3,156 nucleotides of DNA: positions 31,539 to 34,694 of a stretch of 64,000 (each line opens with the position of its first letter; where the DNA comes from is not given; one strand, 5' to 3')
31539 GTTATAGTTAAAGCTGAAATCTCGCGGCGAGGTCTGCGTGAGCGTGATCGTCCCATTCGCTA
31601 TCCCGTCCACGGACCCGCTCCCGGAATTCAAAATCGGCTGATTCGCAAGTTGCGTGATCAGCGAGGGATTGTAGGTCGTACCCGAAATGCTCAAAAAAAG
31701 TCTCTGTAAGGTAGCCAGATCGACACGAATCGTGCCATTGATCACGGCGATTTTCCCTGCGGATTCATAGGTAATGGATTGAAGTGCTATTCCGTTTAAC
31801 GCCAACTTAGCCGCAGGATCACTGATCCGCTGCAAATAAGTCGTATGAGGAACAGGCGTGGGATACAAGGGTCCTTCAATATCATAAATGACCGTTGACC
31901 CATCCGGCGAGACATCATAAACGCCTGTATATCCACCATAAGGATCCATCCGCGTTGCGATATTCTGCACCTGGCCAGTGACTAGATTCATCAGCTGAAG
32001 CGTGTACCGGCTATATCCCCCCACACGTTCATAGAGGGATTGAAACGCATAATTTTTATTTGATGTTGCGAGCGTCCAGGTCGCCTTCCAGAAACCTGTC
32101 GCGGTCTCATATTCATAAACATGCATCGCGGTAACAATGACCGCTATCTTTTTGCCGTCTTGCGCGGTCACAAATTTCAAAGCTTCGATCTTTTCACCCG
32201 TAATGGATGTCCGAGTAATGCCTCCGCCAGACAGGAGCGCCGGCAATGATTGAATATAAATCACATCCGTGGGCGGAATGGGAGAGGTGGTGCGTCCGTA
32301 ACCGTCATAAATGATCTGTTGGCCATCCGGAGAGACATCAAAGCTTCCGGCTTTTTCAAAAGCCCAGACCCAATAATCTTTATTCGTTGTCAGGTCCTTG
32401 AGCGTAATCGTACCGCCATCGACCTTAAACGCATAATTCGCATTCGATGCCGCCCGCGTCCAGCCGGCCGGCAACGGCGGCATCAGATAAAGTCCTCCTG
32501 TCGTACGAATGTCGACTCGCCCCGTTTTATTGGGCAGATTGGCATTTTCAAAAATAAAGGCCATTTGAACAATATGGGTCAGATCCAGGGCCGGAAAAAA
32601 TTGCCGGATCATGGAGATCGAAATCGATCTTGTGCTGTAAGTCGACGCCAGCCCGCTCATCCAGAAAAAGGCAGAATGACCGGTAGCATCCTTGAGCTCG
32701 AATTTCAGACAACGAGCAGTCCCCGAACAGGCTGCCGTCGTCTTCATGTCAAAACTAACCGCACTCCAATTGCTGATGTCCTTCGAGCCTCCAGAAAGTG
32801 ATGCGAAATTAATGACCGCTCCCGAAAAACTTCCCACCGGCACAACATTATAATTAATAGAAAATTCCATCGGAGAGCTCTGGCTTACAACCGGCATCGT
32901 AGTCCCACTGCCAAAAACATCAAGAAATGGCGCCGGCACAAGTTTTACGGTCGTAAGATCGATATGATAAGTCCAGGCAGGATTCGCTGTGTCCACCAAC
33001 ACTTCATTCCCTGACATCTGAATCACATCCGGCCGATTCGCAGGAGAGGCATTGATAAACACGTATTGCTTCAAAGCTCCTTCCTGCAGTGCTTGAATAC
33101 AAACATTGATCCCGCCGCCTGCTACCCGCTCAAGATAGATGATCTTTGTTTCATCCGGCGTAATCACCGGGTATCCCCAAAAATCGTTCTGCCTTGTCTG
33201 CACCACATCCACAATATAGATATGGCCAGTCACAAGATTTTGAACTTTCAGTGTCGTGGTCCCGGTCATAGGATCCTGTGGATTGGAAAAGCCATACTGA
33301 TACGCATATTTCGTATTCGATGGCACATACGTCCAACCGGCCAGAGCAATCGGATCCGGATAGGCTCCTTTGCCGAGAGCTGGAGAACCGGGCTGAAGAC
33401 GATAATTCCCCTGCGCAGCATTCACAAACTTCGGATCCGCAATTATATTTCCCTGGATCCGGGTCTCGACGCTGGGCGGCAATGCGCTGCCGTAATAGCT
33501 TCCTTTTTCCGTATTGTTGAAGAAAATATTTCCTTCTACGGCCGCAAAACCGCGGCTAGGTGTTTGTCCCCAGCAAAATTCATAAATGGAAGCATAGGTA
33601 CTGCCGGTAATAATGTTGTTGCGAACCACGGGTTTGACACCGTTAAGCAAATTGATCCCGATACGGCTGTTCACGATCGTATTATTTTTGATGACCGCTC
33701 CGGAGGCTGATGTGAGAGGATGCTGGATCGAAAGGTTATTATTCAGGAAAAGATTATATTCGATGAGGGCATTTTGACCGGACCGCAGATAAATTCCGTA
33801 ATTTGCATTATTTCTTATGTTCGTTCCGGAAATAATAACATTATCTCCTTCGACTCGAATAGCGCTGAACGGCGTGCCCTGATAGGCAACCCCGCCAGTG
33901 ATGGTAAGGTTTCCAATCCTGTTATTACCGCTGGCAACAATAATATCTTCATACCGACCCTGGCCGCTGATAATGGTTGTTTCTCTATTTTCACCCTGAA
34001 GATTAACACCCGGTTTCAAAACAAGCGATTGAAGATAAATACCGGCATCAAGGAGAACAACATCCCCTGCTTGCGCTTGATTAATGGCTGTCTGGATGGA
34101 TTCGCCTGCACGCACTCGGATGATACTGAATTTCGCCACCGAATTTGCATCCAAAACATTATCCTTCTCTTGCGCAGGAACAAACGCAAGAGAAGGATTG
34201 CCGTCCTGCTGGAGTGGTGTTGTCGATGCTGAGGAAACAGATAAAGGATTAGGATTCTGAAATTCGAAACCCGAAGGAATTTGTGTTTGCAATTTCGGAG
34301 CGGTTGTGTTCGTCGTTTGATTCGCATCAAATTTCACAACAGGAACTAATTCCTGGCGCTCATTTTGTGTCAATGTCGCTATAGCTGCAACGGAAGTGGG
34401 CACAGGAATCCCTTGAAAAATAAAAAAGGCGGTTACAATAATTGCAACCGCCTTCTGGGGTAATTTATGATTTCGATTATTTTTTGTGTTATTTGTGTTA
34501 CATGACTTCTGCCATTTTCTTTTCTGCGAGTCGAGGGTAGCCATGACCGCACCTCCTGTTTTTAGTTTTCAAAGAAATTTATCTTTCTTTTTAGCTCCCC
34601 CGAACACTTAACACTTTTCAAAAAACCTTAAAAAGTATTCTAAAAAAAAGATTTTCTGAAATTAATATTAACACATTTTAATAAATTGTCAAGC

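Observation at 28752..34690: Giant modular exoprotein (parallel beta-helix, PD40-like propeller repeats, six beta-sandwich modules) with its own strong promoter and ~100-nt leader, directly upstream of rplM-rpsI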

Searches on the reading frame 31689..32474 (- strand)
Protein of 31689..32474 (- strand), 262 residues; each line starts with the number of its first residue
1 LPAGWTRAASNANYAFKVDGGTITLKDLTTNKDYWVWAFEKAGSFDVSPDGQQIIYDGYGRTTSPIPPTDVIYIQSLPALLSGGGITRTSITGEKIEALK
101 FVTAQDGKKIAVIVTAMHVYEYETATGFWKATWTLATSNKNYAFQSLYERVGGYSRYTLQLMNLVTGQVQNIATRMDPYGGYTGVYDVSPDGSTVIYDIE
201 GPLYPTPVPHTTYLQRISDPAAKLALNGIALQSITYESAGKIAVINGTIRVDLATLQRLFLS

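Call 45: predict_structure(alignment_id=A2)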
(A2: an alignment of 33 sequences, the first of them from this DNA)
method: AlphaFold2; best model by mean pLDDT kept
length: 262 residues; sequences in the alignment: 33
mean_pLDDT: 91.5   pTM: 0.83
mean pLDDT of the five models: 91.5, 90.8, 90.7, 90.3, 88.9
residues with pLDDT >= 90: 199; 70-90: 47; 50-70: 16; < 50: 0
segments of 3 or more residues with pLDDT < 50: none
pLDDT, mean of each block of 10 residues (from residue 1): 95 95 95 91 93 92 67 93 82 93 92 95 91 96 95 92 95 86 93 96 73 97 96 96 97 97 67
secondary structure, 60 per line:
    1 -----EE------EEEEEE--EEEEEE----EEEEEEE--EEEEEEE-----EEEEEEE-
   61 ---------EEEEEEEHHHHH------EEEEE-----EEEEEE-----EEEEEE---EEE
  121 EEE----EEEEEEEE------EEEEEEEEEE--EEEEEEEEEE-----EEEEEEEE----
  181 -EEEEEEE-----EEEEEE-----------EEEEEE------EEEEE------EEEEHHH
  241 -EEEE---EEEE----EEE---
elements in order: E14-19 E22-27 E32-38 E41-47 E53-59 E70-76 H77-81 E88-92 E98-103 E109-114 E118-123 E128-135 E142-151 E154-163 E169-176 E182-188 E194-199 E211-216 E223-227 E234-237 E242-245 E249-252 E257-259

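Call 49: fold_search(model_id=the predicted structure, library=pdb)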
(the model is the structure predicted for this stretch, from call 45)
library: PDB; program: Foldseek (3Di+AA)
matches with E <= 10: 1244; with E <= 0.001: 395
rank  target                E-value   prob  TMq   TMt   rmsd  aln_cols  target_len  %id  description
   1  9bln_U                1.3e-07  1.00  0.35  0.19  12.1       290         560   10  The structure of human Pdcd4 bound to the 40S-eIF4A-eIF3-eIF1 complex (released 2024-09-04)
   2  7mx5_B                5.8e-07  1.00  0.31  0.22  15.0       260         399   17  Crystal structure of TolB from Acinetobacter baumannii (released 2021-05-26)
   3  8uo4_B                9.1e-07  1.00  0.32  0.27  14.1       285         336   12  CryoEM structure of beta-2-adrenergic receptor in complex with GTP-bound Gs heterotrimer (Class T) (released 2024-03-06)
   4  8oz0_I                1.2e-06  1.00  0.33  0.19  12.1       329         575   13  Structure of a human 48S translation initiation complex with eIF4F and eIF4A (released 2024-02-07)
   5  4pwz_B                1.3e-06  1.00  0.36  0.25  14.8       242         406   13  Crystal structure of TolB protein from Yersinia pestis CO92 (released 2014-04-02)
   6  6kyb_B                1.6e-06  1.00  0.35  0.29  13.3       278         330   12  Crystal structure of Atg18 from Saccharomyces cerevisiae (released 2020-09-09)
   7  7mq8_LS               1.7e-06  1.00  0.31  0.20  13.9       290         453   11  Cryo-EM structure of the human SSU processome, state pre-A1 (released 2021-09-22)
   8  7olc_A                2.5e-06  1.00  0.31  0.27  14.6       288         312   14  Thermophilic eukaryotic 80S ribosome at idle POST state (released 2022-01-26)
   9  6kyb_A                3.1e-06  1.00  0.37  0.31  13.7       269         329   10  Crystal structure of Atg18 from Saccharomyces cerevisiae (released 2020-09-09)
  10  9d4e_A                3.1e-06  1.00  0.34  0.31  13.5       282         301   12  Crystal structure of the human DCAF1 WDR domain in complex with OICR-41103 (released 2024-12-18)
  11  4r40_C                3.2e-06  1.00  0.34  0.23  13.8       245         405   16  Crystal Structure of TolB/Pal complex from Yersinia pestis. (released 2014-09-03)
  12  4h5j_B                3.2e-06  1.00  0.30  0.24  15.1       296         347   12  Crystal Structure of the Guanine Nucleotide Exchange Factor Sec12 (P64 form) (released 2012-11-07)
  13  8dys                  3.4e-06  1.00  0.32  0.22  13.9       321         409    9  Crystal structure of human Eukaryotic translation initiation factor 2A (eIF2A) (released 2022-08-17)
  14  7sse_B                3.8e-06  1.00  0.34  0.31  16.8       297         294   11  Crystal structure of the WDR domain of human DCAF1 in complex with CYCA-117-70 (released 2021-12-15)
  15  9bhr_A                3.9e-06  1.00  0.34  0.31  13.7       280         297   11  Crystal structure of the WDR domain of human DCAF1 in complex with OICR-40155 compound (released 2024-05-08)
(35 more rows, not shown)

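Call 73: search_protein_families(library=pfam, alignment_id=A2, max_evalue=1)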
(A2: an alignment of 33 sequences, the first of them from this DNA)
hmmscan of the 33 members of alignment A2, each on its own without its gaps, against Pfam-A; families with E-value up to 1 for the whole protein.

A. member 1, seq(262 aa): 2 families
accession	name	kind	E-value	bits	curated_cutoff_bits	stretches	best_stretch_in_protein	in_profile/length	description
PF07676.18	PD40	-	0.052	14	20.9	0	44-56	13-25/38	WD40-like Beta Propeller Repeat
PF11178.13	DUF2963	-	0.65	9.9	22.6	0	92-114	18-38/52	Protein of unknown function (DUF2963)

B. families by the number of members that match (of 33 scanned): 22 families
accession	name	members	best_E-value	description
PF07676.18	PD40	3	0.001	WD40-like Beta Propeller Repeat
PF03413.25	PepSY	2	0.004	Peptidase propeptide and YPEB domain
PF10633.15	NPCBM_assoc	2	0.056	NPCBM-associated, NEW3 domain of alpha-galactosidase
PF12706.13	Lactamase_B_2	1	0.006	Beta-lactamase superfamily domain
PF01793.22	Glyco_transf_15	1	0.015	Glycolipid 2-alpha-mannosyltransferase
PF17386.8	LBP_C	1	0.023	Lacto-N-biose phosphorylase C-terminal domain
PF15644.12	Gln_amidase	1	0.041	Papain fold toxin 1, glutamine deamidase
PF22479.2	Pam3_gp18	1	0.064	Cyanophage baseplate Pam3 plug gp18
PF21475.2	PaaA-like_N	1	0.069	PaaA-like, N-terminal domain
PF08952.17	DUF1866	1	0.076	Domain of unknown function (DUF1866)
PF18935.5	DUF5683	1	0.082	Family of unknown function (DUF5683)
PF06998.16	DUF1307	1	0.082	Protein of unknown function (DUF1307)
PF06973.17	DUF1297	1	0.092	Domain of unknown function (DUF1297)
PF07238.19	PilZ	1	0.12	PilZ domain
PF02897.21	Peptidase_S9_N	1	0.13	Prolyl oligopeptidase, N-terminal beta-propeller domain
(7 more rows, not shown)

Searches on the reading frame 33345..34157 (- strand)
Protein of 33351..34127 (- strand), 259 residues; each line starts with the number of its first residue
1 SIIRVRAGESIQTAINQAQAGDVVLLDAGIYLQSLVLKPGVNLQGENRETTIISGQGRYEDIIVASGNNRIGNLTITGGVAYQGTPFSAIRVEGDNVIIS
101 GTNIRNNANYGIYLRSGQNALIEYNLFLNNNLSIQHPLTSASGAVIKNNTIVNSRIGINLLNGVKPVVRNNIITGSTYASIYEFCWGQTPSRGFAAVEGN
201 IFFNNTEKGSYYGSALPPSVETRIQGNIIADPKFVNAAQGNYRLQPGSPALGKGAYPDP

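Call 48: find_related_loci(query=window:33351-34127:-, collection=genome_contigs, flank=8000)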
Query window:33351-34127:- (259 aa) in genome_contigs; peptide patterns used: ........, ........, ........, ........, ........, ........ (x = any residue, [..] = any of these).
214 stretches matched a pattern; 10 encode a relative of the query (tblastn E <= 1e-3); 10 distinct loci.
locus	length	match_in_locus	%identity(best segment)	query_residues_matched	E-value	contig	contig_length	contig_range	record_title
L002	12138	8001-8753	51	5-256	2e-69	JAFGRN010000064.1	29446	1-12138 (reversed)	MAG: Candidatus Omnitrophota bacterium isolate Zod_Metabat.83 k87_11871225, whole genome shotgun sequence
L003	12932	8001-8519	27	18-174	6e-9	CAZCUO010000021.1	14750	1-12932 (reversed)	MAG TPA_asm: uncultured bacterium isolate binchicken_co25_128 genome assembly, contig: k141_98150, whole genome shotgun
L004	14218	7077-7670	22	10-182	5e-8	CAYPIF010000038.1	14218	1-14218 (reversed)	MAG TPA_asm: uncultured Thermoplasmatales archaeon isolate SRP067234_co1_304 genome assembly, contig: k99_399521, whole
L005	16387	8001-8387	32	143-254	4e-8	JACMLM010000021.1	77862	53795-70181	MAG: Anaerolineales bacterium isolate ES-bin-309 ES-bin-309-contig-k141_2363325, whole genome shotgun sequence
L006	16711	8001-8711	25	10-254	2e-7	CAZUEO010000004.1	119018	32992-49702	MAG TPA_asm: uncultured Planctomycetaceae bacterium isolate binchicken_co100_410 genome assembly, contig: NODE_134_lengt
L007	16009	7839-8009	43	196-256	3e-7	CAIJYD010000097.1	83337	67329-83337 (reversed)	MAG: uncultured Bacteroidetes bacterium isolate Loclat_bin-13856 genome assembly, contig: bin-13856:097/135, whole genom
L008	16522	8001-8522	26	73-254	4e-7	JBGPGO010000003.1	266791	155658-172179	MAG: Fimbriimonadia bacterium isolate OBJ_0618_7090110_40 k141_590224_length_266791_cov_15.9293, whole genome shotgun se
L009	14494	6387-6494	61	226-258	1e-6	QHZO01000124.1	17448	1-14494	MAG: Acidobacteria bacterium isolate gp13 AA73 14_0903_13_30cm_scaffold_1811112_curated, whole genome shotgun sequence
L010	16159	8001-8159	43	4-53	3e-6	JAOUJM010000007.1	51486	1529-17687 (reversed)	MAG: Gammaproteobacteria bacterium isolate 8_1_Jan_SF_Bin103 8_1_Jan_SF_Bin103_scaffold_251_c1, whole genome shotgun seq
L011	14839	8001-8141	45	11-55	8e-5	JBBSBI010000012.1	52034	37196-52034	MAG: Polyangiales bacterium isolate La6_metabat2.119 La6_metabat2.119_K_2082720_L_52034_cov_100.2736, whole genome shotg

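Call 66: search_solved_structures(query=A5, max_evalue=0.1, show_alignments=2)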
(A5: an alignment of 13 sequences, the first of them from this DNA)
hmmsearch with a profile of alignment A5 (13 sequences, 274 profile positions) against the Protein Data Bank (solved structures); distinct sequences matched with E-value up to 0.1: 4.
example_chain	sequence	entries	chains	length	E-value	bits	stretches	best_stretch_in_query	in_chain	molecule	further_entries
2pyg_A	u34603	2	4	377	3.6e-05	26.2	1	18-76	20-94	Poly(beta-D-mannuronate) C5 epimerase 4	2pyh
7dmk_A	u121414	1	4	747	0.0031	19.9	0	18-42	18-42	BcAlyPL6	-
3uw0_A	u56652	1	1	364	0.0087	18.4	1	16-66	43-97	pectinesterase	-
3vst_A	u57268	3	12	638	0.01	18.2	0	20-45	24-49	Xylosidase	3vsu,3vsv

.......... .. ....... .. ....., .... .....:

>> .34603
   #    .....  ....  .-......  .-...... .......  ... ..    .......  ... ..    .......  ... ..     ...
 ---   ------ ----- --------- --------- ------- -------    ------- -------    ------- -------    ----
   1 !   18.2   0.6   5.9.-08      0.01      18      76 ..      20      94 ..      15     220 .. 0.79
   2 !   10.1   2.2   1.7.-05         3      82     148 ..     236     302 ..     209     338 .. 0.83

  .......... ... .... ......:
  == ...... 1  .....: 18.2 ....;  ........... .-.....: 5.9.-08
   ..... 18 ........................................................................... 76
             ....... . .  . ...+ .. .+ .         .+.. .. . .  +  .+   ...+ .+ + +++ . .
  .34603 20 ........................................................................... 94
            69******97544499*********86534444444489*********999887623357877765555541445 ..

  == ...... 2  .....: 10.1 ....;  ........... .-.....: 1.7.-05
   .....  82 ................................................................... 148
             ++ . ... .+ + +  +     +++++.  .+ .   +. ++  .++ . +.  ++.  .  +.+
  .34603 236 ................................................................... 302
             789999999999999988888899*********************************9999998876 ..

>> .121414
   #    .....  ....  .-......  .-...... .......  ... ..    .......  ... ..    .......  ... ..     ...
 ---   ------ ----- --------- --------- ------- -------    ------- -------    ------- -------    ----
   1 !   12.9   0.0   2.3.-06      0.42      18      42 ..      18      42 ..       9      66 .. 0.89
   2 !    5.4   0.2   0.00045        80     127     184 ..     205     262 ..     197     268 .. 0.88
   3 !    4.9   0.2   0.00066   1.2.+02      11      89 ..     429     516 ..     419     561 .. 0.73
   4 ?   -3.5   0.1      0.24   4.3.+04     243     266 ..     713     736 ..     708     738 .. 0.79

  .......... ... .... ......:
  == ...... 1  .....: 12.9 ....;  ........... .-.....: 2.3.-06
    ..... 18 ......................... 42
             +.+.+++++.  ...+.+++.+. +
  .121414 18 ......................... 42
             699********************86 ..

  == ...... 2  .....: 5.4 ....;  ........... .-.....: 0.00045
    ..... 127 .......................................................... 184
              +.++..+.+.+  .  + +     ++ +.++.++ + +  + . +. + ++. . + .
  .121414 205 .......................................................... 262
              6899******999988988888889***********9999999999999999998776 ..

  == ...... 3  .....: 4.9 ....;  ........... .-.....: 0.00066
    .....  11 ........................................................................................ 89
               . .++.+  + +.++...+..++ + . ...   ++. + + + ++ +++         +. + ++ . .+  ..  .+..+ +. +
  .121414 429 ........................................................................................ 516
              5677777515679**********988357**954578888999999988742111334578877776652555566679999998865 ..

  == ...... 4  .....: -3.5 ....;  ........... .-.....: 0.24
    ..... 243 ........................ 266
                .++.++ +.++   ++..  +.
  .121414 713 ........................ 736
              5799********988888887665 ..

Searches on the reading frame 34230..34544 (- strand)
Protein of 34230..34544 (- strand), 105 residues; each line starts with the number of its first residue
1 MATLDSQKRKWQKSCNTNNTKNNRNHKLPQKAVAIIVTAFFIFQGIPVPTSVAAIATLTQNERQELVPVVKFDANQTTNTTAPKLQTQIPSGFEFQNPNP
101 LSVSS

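Call 85: find_homologous_proteins(query=A7, max_evalue=0.001)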
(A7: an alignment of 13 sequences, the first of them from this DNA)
Query A7 (13 sequences) (105 aa, profile of the alignment): 1 proteins with E <= 0.001 among 1620 candidates.
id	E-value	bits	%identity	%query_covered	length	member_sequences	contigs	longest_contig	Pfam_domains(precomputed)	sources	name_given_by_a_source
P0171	5.9e-24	102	38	75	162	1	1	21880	-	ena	-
